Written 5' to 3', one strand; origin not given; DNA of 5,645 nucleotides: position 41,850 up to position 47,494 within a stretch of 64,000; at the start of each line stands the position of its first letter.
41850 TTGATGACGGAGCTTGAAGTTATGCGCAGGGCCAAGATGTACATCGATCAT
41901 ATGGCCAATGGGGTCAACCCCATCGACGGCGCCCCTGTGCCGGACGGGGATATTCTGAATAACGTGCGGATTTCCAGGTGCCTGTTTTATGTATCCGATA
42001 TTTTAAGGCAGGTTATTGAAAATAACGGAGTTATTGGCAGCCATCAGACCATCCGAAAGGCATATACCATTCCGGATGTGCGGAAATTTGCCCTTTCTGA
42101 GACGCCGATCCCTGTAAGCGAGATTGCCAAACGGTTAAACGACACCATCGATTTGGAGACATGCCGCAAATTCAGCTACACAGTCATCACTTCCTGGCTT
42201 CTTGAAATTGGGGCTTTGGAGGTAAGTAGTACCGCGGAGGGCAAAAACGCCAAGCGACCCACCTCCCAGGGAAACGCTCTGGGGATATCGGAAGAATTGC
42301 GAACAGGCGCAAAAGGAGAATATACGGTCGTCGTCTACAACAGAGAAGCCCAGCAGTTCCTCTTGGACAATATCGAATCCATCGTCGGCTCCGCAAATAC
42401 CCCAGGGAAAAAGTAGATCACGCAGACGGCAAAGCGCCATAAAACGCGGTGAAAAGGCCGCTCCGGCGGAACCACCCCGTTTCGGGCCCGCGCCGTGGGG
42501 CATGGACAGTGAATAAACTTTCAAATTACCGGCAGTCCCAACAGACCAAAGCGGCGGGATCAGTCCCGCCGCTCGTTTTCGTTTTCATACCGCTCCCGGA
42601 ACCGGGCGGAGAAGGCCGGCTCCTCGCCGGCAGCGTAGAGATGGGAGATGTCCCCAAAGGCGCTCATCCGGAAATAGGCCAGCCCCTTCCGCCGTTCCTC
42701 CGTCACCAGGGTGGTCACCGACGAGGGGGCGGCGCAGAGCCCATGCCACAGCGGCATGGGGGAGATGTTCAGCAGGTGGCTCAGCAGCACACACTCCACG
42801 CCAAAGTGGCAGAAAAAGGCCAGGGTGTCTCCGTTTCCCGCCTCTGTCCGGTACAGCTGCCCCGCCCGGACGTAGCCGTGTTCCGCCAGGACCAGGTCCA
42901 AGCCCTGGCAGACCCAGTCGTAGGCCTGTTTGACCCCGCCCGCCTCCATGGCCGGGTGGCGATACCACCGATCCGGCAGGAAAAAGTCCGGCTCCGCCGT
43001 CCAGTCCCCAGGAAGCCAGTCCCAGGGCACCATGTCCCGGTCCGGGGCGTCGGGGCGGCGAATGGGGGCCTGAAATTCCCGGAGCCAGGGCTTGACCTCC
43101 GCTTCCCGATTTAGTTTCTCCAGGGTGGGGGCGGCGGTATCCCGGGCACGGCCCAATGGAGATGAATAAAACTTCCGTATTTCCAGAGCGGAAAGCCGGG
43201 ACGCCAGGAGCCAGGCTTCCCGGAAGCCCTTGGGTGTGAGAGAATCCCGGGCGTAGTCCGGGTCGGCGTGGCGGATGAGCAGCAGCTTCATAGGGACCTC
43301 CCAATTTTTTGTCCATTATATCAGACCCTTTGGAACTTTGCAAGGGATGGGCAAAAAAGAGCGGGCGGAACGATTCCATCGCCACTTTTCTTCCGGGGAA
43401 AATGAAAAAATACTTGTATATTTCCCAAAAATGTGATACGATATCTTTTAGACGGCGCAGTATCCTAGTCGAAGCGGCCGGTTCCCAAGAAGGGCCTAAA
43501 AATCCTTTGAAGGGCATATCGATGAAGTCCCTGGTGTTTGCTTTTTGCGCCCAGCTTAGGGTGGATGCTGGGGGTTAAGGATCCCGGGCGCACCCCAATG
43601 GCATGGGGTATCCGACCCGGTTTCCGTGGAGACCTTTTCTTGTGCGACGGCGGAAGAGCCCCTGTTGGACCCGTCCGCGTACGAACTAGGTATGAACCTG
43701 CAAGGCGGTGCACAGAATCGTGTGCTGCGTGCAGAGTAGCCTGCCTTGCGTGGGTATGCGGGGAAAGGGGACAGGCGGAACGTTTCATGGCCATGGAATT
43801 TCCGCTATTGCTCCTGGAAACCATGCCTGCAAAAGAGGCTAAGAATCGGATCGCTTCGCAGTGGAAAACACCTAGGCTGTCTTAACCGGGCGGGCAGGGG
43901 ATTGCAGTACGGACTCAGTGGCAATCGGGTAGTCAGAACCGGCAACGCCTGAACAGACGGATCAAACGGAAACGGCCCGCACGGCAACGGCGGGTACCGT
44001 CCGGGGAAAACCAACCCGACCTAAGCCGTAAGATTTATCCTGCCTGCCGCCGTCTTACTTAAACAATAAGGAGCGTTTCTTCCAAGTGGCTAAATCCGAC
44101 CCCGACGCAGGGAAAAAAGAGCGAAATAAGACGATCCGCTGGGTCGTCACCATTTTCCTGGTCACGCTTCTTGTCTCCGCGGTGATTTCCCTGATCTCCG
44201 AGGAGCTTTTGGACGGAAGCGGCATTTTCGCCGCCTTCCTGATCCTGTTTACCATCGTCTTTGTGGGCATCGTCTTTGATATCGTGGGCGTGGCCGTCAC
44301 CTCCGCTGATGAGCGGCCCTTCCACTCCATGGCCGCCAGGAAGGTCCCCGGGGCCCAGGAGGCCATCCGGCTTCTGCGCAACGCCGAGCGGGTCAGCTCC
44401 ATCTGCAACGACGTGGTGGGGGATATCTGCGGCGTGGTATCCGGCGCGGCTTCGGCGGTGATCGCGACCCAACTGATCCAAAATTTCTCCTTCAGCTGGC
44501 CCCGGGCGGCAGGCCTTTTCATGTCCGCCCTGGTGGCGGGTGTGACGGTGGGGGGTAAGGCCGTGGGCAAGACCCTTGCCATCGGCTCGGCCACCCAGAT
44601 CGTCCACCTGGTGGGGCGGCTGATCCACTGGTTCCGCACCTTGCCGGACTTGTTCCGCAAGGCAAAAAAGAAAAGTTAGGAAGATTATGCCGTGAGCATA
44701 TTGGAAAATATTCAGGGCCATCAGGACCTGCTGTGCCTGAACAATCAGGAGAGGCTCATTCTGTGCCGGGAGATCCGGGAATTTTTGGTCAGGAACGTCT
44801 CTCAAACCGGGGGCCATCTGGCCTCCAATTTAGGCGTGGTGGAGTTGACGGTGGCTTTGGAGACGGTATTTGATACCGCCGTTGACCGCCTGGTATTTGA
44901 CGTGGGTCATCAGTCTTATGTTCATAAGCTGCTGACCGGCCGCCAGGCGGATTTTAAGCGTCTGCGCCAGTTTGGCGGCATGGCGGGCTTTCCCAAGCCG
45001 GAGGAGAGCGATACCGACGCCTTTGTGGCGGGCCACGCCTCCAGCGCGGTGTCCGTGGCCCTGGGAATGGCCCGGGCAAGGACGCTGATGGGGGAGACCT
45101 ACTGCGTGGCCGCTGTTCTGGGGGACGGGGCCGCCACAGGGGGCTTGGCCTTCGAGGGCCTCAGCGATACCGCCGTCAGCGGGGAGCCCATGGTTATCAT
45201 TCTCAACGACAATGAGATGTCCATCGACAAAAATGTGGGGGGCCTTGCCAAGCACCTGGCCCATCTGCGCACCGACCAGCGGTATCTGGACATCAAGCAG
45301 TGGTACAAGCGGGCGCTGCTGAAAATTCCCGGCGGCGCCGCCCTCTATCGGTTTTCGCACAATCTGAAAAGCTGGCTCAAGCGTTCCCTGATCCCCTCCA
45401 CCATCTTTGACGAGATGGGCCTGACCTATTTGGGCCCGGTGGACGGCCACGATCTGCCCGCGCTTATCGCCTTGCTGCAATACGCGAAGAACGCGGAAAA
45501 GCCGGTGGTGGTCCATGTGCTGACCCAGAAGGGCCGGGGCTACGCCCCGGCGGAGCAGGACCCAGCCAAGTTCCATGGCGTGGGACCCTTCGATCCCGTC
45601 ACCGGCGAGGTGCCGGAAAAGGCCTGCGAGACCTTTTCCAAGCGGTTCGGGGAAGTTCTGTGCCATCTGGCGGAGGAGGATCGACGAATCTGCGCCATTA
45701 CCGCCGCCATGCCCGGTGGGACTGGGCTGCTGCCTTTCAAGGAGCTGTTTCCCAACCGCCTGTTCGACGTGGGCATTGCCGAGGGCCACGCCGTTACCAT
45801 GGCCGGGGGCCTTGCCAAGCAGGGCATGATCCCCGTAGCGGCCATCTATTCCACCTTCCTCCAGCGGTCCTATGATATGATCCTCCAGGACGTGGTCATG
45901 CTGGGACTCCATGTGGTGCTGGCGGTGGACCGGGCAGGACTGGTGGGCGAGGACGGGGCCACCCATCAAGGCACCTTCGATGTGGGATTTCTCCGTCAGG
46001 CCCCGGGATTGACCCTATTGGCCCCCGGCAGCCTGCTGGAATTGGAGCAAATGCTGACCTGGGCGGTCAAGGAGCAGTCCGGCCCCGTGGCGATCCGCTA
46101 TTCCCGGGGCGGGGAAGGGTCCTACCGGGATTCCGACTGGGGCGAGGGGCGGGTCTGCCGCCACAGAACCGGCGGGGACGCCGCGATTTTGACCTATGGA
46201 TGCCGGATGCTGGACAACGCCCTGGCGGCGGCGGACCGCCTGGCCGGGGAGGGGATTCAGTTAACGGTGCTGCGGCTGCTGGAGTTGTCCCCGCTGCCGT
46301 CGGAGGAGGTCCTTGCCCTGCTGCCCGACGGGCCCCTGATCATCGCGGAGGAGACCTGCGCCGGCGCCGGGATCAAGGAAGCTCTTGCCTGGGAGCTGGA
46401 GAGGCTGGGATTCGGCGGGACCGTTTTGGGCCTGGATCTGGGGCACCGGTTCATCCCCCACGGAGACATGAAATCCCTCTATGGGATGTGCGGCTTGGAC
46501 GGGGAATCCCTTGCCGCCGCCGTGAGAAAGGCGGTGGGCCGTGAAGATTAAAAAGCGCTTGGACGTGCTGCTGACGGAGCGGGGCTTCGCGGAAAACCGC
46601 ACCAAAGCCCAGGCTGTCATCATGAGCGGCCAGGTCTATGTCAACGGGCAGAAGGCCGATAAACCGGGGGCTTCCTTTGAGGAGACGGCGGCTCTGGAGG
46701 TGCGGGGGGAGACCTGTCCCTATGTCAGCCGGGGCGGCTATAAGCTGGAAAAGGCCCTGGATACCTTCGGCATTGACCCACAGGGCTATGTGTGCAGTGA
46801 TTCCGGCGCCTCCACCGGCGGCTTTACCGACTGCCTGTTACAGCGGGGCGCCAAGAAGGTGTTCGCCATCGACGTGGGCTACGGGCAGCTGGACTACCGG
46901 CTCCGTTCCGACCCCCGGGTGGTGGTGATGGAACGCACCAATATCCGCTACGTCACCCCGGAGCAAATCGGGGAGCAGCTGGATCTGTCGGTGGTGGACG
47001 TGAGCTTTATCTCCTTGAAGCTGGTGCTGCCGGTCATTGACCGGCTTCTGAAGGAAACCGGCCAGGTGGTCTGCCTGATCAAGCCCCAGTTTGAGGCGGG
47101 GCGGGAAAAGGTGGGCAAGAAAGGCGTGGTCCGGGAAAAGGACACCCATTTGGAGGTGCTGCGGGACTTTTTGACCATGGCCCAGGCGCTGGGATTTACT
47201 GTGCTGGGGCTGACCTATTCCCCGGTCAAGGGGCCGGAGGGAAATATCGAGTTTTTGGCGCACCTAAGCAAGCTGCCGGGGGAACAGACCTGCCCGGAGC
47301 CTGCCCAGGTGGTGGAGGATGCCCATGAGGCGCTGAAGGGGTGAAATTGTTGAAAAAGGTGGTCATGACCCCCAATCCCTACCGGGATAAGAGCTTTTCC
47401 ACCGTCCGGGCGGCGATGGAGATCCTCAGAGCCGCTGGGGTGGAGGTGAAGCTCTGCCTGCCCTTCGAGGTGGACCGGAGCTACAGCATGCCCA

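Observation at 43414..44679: Candidate OLE RNA with its OapA partner, detached from ispA and carrying its own promoter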

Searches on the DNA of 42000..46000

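Call 1: search_rna_families(source=window, start=42000, end=46000, threshold=evalue, max_evalue=1, show_alignments=2)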
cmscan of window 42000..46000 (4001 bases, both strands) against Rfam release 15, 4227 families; matches with E-value up to 1: 1.
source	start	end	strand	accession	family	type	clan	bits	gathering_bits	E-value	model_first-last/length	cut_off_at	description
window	43436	44069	+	RF01071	OLE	Gene;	-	429.6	50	5.2e-124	1-616/616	no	Ornate Large Extremophilic RNA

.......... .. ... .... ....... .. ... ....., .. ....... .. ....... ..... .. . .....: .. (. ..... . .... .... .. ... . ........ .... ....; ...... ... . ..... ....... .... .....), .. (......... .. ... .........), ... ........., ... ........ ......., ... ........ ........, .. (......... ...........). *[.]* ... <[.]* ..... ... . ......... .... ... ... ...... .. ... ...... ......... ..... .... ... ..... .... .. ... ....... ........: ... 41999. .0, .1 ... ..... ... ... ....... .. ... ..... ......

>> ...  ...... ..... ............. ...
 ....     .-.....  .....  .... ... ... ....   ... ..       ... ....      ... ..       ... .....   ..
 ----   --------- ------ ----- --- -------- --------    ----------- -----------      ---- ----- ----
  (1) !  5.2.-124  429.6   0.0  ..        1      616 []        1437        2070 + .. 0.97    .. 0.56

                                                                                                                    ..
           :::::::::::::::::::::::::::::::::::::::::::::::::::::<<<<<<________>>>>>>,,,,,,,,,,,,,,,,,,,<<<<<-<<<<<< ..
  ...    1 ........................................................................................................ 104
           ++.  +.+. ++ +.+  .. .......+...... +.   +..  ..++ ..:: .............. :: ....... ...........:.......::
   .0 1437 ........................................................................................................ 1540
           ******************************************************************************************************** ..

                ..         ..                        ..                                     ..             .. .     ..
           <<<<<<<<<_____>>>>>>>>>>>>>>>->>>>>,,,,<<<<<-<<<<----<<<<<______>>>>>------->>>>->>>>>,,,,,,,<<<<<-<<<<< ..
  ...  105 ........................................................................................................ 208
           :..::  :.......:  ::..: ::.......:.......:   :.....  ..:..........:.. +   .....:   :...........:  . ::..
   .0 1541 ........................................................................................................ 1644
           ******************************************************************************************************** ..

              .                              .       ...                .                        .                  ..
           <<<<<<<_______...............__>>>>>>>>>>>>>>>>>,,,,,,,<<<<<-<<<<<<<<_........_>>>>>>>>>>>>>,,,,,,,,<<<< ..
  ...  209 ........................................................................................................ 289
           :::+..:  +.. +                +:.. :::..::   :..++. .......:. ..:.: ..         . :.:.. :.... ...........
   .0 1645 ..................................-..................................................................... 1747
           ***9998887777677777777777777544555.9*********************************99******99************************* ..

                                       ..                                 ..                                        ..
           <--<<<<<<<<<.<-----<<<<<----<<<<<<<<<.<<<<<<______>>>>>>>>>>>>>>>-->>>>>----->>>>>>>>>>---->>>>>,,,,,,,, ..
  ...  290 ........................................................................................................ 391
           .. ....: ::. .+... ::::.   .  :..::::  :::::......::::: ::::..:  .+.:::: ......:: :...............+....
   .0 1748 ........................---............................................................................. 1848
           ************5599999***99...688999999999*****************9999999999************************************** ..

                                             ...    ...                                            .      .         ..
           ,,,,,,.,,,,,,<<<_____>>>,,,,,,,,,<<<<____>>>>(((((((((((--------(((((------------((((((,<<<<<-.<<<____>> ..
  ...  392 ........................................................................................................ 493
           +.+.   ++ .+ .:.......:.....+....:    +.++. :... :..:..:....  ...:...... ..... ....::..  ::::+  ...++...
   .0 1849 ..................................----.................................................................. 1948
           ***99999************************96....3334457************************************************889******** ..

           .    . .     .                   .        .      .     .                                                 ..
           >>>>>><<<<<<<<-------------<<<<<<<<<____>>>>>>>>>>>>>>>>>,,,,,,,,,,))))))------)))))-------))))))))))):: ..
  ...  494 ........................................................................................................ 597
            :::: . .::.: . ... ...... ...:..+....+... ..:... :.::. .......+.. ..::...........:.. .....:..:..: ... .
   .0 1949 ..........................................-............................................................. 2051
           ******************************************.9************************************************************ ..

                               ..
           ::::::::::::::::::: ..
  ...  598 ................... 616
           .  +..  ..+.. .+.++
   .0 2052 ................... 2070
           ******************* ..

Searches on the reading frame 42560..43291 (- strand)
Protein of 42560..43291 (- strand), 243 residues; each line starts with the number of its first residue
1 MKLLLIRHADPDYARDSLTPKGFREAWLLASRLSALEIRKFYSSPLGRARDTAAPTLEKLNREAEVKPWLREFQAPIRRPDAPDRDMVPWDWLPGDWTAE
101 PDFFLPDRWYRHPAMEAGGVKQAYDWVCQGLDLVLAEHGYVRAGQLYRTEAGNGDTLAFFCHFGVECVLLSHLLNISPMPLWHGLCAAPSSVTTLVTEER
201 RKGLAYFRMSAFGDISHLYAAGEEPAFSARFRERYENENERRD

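Call 4: search_protein_families(library=pfam, proteins=[window:42560-43291:-])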
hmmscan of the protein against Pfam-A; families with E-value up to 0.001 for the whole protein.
window:42560-43291:- (243 aa): 1 family
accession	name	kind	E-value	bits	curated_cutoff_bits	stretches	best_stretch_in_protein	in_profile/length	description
PF00300.27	His_Phos_1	-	1.6e-16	61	21.7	1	3-74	1-81/194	Histidine phosphatase superfamily (branch 1)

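Call 5: search_protein_families(library=ncbifam, proteins=[window:42560-43291:-])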
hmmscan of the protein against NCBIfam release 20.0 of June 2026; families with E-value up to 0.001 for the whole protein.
window:42560-43291:- (243 aa): 6 families
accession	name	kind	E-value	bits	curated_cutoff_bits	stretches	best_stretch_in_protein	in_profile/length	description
TIGR03162.1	ribazole_cobC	equivalog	4.2e-07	29.6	162.9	1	3-74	1-80/176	alpha-ribazole phosphatase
TIGR03848.1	MSMEG_4193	subfamily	6.5e-06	25.7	203.85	1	18-73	27-82/204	MSMEG_4193 family putative phosphomutase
NF038349.1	dPGM_arch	equivalog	7.4e-06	26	225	1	12-72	20-80/194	2,3-diphosphoglycerate-dependent phosphoglycerate mutase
NF011580.0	PRK15004.1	equivalog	2.2e-05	24.6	250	0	14-73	23-82/203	adenosylcobalamin/alpha-ribazole phosphatase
TIGR00249.1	sixA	equivalog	0.0006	19.7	74.5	0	1-66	1-74/154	phosphohistidine phosphatase SixA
NF005567.0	PRK07238.1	equivalog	0.00075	18.9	326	0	17-73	203-260/378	bifunctional RNase H/acid phosphatase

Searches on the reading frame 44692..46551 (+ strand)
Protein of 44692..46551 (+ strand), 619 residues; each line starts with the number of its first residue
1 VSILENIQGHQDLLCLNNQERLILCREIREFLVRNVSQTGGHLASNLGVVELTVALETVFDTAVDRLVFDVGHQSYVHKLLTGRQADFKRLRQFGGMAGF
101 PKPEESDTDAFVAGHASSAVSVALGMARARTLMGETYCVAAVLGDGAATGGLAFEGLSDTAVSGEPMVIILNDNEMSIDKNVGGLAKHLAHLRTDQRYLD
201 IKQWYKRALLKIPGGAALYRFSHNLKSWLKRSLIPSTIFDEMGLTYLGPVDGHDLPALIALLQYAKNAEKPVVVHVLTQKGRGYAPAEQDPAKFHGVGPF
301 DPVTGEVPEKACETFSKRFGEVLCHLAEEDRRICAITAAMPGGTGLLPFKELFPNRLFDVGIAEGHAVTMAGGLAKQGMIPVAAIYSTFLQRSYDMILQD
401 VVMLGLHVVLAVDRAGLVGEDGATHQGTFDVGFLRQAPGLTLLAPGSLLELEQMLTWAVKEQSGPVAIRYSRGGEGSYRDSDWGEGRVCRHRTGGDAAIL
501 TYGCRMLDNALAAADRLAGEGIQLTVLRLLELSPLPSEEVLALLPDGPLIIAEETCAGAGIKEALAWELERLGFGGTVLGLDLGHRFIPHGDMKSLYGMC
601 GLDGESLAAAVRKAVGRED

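Call 4: search_protein_families(library=pfam, proteins=[window:44692-46551:+])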
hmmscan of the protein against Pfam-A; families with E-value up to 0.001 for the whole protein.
window:44692-46551:+ (619 aa): 4 families
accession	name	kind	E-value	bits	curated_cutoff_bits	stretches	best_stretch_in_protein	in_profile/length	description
PF13292.11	DXP_synthase_N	-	2.2e-103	345.7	21.2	1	4-278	1-274/274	1-deoxy-D-xylulose-5-phosphate synthase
PF02779.29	Transket_pyr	-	3.2e-36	125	27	1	315-473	5-170/174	Transketolase, pyrimidine binding domain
PF02780.25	Transketolase_C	-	2.1e-10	41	25.9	1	487-606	2-123/124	Transketolase, C-terminal domain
PF00676.26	E1_dh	-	0.00043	19.8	22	1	115-177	100-164/300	Dehydrogenase E1 component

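Call 5: search_protein_families(library=ncbifam, proteins=[window:44692-46551:+])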
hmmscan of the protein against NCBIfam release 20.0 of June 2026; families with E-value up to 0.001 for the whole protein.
window:44692-46551:+ (619 aa): 11 families
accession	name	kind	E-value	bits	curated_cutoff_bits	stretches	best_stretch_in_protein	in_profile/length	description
TIGR00204.1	dxs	equivalog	2.7e-188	627.3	465.95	1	6-614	3-614/616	1-deoxy-D-xylulose-5-phosphate synthase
NF003933.0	PRK05444.2-2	equivalog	3.5e-159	531.2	395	1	2-613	6-603/606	1-deoxy-D-xylulose-5-phosphate synthase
NF008968.0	PRK12315.1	subfamily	7.6e-133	443.8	510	2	2-194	2-194/582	1-deoxy-D-xylulose-5-phosphate synthase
NF004559.0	PRK05899.2-5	equivalog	3.4e-42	144.5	488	1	317-571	322-580/627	transketolase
NF004556.0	PRK05899.2-2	equivalog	8.3e-29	100.3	575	1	320-614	329-637/639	transketolase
TIGR00232.1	tktlase_bact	equivalog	3.3e-11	42.3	682.25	1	356-529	397-574/654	transketolase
TIGR03182.1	PDH_E1_alph_y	equivalog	2.1e-06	26.9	393.85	1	109-179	103-175/315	pyruvate dehydrogenase (acetyl-transferring) E1 component subunit alpha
NF006667.0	PRK09212.1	subfamily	6.2e-06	25.3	321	1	354-566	50-273/327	pyruvate dehydrogenase complex E1 component subunit beta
NF008854.0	PRK11892.1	equivalog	6.7e-06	25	454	1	435-571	276-417/464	pyruvate dehydrogenase complex E1 component subunit beta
NF004558.0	PRK05899.2-4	equivalog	1.7e-05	23.4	788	1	356-480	392-517/651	transketolase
TIGR03181.1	PDH_E1_alph_x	equivalog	1.8e-05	23.8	411.35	1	118-179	126-187/341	pyruvate dehydrogenase (acetyl-transferring) E1 component subunit alpha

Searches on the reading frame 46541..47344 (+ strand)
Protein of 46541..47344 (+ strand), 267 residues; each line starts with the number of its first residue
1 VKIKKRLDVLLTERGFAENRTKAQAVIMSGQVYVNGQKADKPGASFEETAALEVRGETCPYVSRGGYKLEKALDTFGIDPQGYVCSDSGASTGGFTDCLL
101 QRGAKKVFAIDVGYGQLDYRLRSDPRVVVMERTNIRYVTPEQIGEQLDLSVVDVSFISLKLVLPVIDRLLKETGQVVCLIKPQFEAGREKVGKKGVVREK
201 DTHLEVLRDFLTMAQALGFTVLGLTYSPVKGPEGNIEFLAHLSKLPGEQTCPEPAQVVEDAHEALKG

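Call 4: search_protein_families(library=pfam, proteins=[window:46541-47344:+])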
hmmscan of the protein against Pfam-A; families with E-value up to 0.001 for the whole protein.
window:46541-47344:+ (267 aa): 2 families
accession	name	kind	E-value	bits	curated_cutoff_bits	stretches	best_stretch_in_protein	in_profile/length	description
PF01728.25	FtsJ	-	4.3e-45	154.3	24.1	1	61-243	1-180/181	FtsJ-like methyltransferase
PF01479.30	S4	-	3.8e-11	43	22.8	1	6-43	2-39/48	S4 domain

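Call 5: search_protein_families(library=ncbifam, proteins=[window:46541-47344:+])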
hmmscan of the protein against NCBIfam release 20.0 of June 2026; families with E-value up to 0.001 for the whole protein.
window:46541-47344:+ (267 aa): 4 families
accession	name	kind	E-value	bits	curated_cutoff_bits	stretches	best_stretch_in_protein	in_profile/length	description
TIGR00478.1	tly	subfamily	3.2e-85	285.1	185.8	1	6-237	1-228/228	TlyA family rRNA (cytidine-2'-O)-methyltransferase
NF049952.1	23rRNACMtaseTlyA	equivalog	2.7e-58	197.2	250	1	6-244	2-236/236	23S rRNA (cytidine-2'-O)-methyltransferase TlyA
TIGR01017.1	rpsD_bact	equivalog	9.8e-06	25.4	177.2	1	3-56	88-141/200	30S ribosomal protein S4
NF003717.0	PRK05327.1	equivalog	5.2e-05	23.2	116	1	4-56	91-143/202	30S ribosomal protein S4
